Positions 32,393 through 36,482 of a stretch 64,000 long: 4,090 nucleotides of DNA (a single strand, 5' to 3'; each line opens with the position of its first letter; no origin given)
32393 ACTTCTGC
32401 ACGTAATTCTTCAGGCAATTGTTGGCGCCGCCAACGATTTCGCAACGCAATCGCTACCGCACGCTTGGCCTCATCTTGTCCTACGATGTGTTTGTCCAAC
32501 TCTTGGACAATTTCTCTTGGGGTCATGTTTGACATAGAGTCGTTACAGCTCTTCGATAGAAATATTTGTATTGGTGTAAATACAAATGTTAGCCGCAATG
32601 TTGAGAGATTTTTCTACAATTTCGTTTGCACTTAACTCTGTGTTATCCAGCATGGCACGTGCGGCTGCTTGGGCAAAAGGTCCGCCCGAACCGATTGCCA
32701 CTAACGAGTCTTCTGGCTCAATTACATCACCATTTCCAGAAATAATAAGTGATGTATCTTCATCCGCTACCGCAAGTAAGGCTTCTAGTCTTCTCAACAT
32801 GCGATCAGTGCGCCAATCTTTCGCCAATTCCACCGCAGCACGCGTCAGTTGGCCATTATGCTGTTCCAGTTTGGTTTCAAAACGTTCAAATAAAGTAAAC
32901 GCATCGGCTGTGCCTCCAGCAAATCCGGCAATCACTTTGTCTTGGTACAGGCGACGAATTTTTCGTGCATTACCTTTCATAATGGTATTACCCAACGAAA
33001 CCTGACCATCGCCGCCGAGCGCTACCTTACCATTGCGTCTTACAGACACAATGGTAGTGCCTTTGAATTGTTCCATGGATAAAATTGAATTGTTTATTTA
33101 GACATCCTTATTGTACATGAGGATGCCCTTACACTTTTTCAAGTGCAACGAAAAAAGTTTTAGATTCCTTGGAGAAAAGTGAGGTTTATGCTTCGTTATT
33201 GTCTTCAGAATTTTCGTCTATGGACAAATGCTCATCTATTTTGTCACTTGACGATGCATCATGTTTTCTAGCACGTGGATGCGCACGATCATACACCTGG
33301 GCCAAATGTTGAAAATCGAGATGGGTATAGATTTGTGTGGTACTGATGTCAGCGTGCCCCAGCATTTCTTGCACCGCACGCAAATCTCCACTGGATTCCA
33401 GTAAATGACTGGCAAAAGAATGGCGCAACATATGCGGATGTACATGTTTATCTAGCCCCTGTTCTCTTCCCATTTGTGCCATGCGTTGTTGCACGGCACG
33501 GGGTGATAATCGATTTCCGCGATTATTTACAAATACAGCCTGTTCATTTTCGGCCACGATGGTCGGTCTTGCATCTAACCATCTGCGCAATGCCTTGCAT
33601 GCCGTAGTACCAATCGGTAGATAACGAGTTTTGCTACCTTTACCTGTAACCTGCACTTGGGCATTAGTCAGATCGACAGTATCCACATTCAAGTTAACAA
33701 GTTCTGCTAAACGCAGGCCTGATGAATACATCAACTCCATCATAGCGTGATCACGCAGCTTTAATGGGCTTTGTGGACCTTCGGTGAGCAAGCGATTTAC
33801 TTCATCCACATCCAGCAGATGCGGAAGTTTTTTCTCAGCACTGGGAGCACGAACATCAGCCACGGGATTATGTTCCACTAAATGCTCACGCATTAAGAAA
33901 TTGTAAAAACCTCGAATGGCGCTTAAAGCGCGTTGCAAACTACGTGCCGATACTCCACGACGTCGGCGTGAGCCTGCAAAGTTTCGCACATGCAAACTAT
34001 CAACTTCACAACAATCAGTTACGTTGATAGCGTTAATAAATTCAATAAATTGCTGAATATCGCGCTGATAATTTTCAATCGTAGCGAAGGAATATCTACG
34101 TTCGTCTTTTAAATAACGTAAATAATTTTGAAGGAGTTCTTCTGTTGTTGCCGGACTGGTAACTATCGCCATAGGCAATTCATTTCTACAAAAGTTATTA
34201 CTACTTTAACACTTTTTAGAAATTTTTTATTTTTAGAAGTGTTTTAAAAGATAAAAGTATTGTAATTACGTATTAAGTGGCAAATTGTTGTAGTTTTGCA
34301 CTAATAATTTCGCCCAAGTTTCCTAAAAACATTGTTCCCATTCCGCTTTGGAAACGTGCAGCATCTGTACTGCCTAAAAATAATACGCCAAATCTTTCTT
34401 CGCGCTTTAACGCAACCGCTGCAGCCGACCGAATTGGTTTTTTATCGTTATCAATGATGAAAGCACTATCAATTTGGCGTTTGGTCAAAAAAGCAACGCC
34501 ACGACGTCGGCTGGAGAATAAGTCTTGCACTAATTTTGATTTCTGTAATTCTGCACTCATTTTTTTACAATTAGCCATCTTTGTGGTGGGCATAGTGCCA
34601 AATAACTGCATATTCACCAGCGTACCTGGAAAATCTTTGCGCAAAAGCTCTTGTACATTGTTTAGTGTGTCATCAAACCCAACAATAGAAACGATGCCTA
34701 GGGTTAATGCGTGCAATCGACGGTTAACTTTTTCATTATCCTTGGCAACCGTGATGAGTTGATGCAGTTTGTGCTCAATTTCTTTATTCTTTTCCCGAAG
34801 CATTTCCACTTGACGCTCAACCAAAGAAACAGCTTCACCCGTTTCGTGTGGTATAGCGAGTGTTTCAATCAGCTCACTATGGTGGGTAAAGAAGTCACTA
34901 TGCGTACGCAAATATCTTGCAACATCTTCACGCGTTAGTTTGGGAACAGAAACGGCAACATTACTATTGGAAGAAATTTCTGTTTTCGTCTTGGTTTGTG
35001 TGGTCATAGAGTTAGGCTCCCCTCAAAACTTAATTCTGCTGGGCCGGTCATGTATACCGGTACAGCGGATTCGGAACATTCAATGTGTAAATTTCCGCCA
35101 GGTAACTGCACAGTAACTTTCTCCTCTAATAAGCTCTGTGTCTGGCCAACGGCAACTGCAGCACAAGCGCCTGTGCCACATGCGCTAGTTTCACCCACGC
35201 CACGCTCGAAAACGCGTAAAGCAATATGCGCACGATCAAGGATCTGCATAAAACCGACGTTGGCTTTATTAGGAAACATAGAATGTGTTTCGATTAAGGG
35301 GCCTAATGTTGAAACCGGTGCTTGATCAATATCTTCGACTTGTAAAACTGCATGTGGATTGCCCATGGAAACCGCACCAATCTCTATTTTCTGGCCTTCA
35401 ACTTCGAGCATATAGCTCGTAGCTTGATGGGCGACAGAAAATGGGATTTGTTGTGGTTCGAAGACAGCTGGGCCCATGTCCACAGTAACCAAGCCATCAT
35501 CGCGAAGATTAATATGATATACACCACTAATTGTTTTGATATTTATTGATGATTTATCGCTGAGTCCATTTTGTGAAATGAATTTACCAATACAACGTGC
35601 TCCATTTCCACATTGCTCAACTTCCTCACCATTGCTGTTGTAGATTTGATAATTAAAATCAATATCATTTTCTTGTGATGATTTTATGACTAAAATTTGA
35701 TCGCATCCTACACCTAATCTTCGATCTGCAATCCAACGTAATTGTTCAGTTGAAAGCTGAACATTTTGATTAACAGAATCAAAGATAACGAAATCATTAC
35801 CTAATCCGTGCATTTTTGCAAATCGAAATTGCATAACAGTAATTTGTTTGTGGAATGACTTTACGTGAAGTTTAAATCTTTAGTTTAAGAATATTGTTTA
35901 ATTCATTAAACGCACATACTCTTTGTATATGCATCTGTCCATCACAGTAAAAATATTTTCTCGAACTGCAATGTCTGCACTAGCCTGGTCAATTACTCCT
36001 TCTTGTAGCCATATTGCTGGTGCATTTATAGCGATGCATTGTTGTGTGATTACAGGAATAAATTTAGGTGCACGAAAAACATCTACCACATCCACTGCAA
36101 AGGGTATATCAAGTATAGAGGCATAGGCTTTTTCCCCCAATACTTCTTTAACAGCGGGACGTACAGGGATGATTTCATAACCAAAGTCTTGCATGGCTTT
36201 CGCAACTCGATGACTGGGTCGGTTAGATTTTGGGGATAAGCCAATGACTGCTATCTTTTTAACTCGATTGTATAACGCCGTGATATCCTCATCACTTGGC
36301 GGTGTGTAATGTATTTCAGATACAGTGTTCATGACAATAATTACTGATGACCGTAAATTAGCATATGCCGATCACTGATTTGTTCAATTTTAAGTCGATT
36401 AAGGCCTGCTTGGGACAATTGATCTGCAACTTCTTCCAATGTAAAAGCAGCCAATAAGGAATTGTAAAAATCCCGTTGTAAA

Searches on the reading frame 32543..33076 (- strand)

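Call 94: search_protein_families(library=pfam, proteins=[window:32543-33076:-], max_evalue=0.001)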
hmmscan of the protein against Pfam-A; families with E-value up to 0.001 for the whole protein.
window:32543-33076:- (177 aa): 1 family
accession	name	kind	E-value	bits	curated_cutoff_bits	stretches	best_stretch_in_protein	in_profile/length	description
PF00227.31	Proteasome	-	5.6e-27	95.1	22.4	1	5-175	3-187/189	Proteasome subunit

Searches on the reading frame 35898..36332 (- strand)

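Call 94: search_protein_families(library=pfam, proteins=[window:35898-36332:-], max_evalue=0.001)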
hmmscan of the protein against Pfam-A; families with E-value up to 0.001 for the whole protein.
window:35898-36332:- (144 aa): 1 family
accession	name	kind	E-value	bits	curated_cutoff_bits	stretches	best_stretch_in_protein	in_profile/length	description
PF13380.12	CoA_binding_2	-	7e-36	123.6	22.8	1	25-138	1-114/116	CoA binding domain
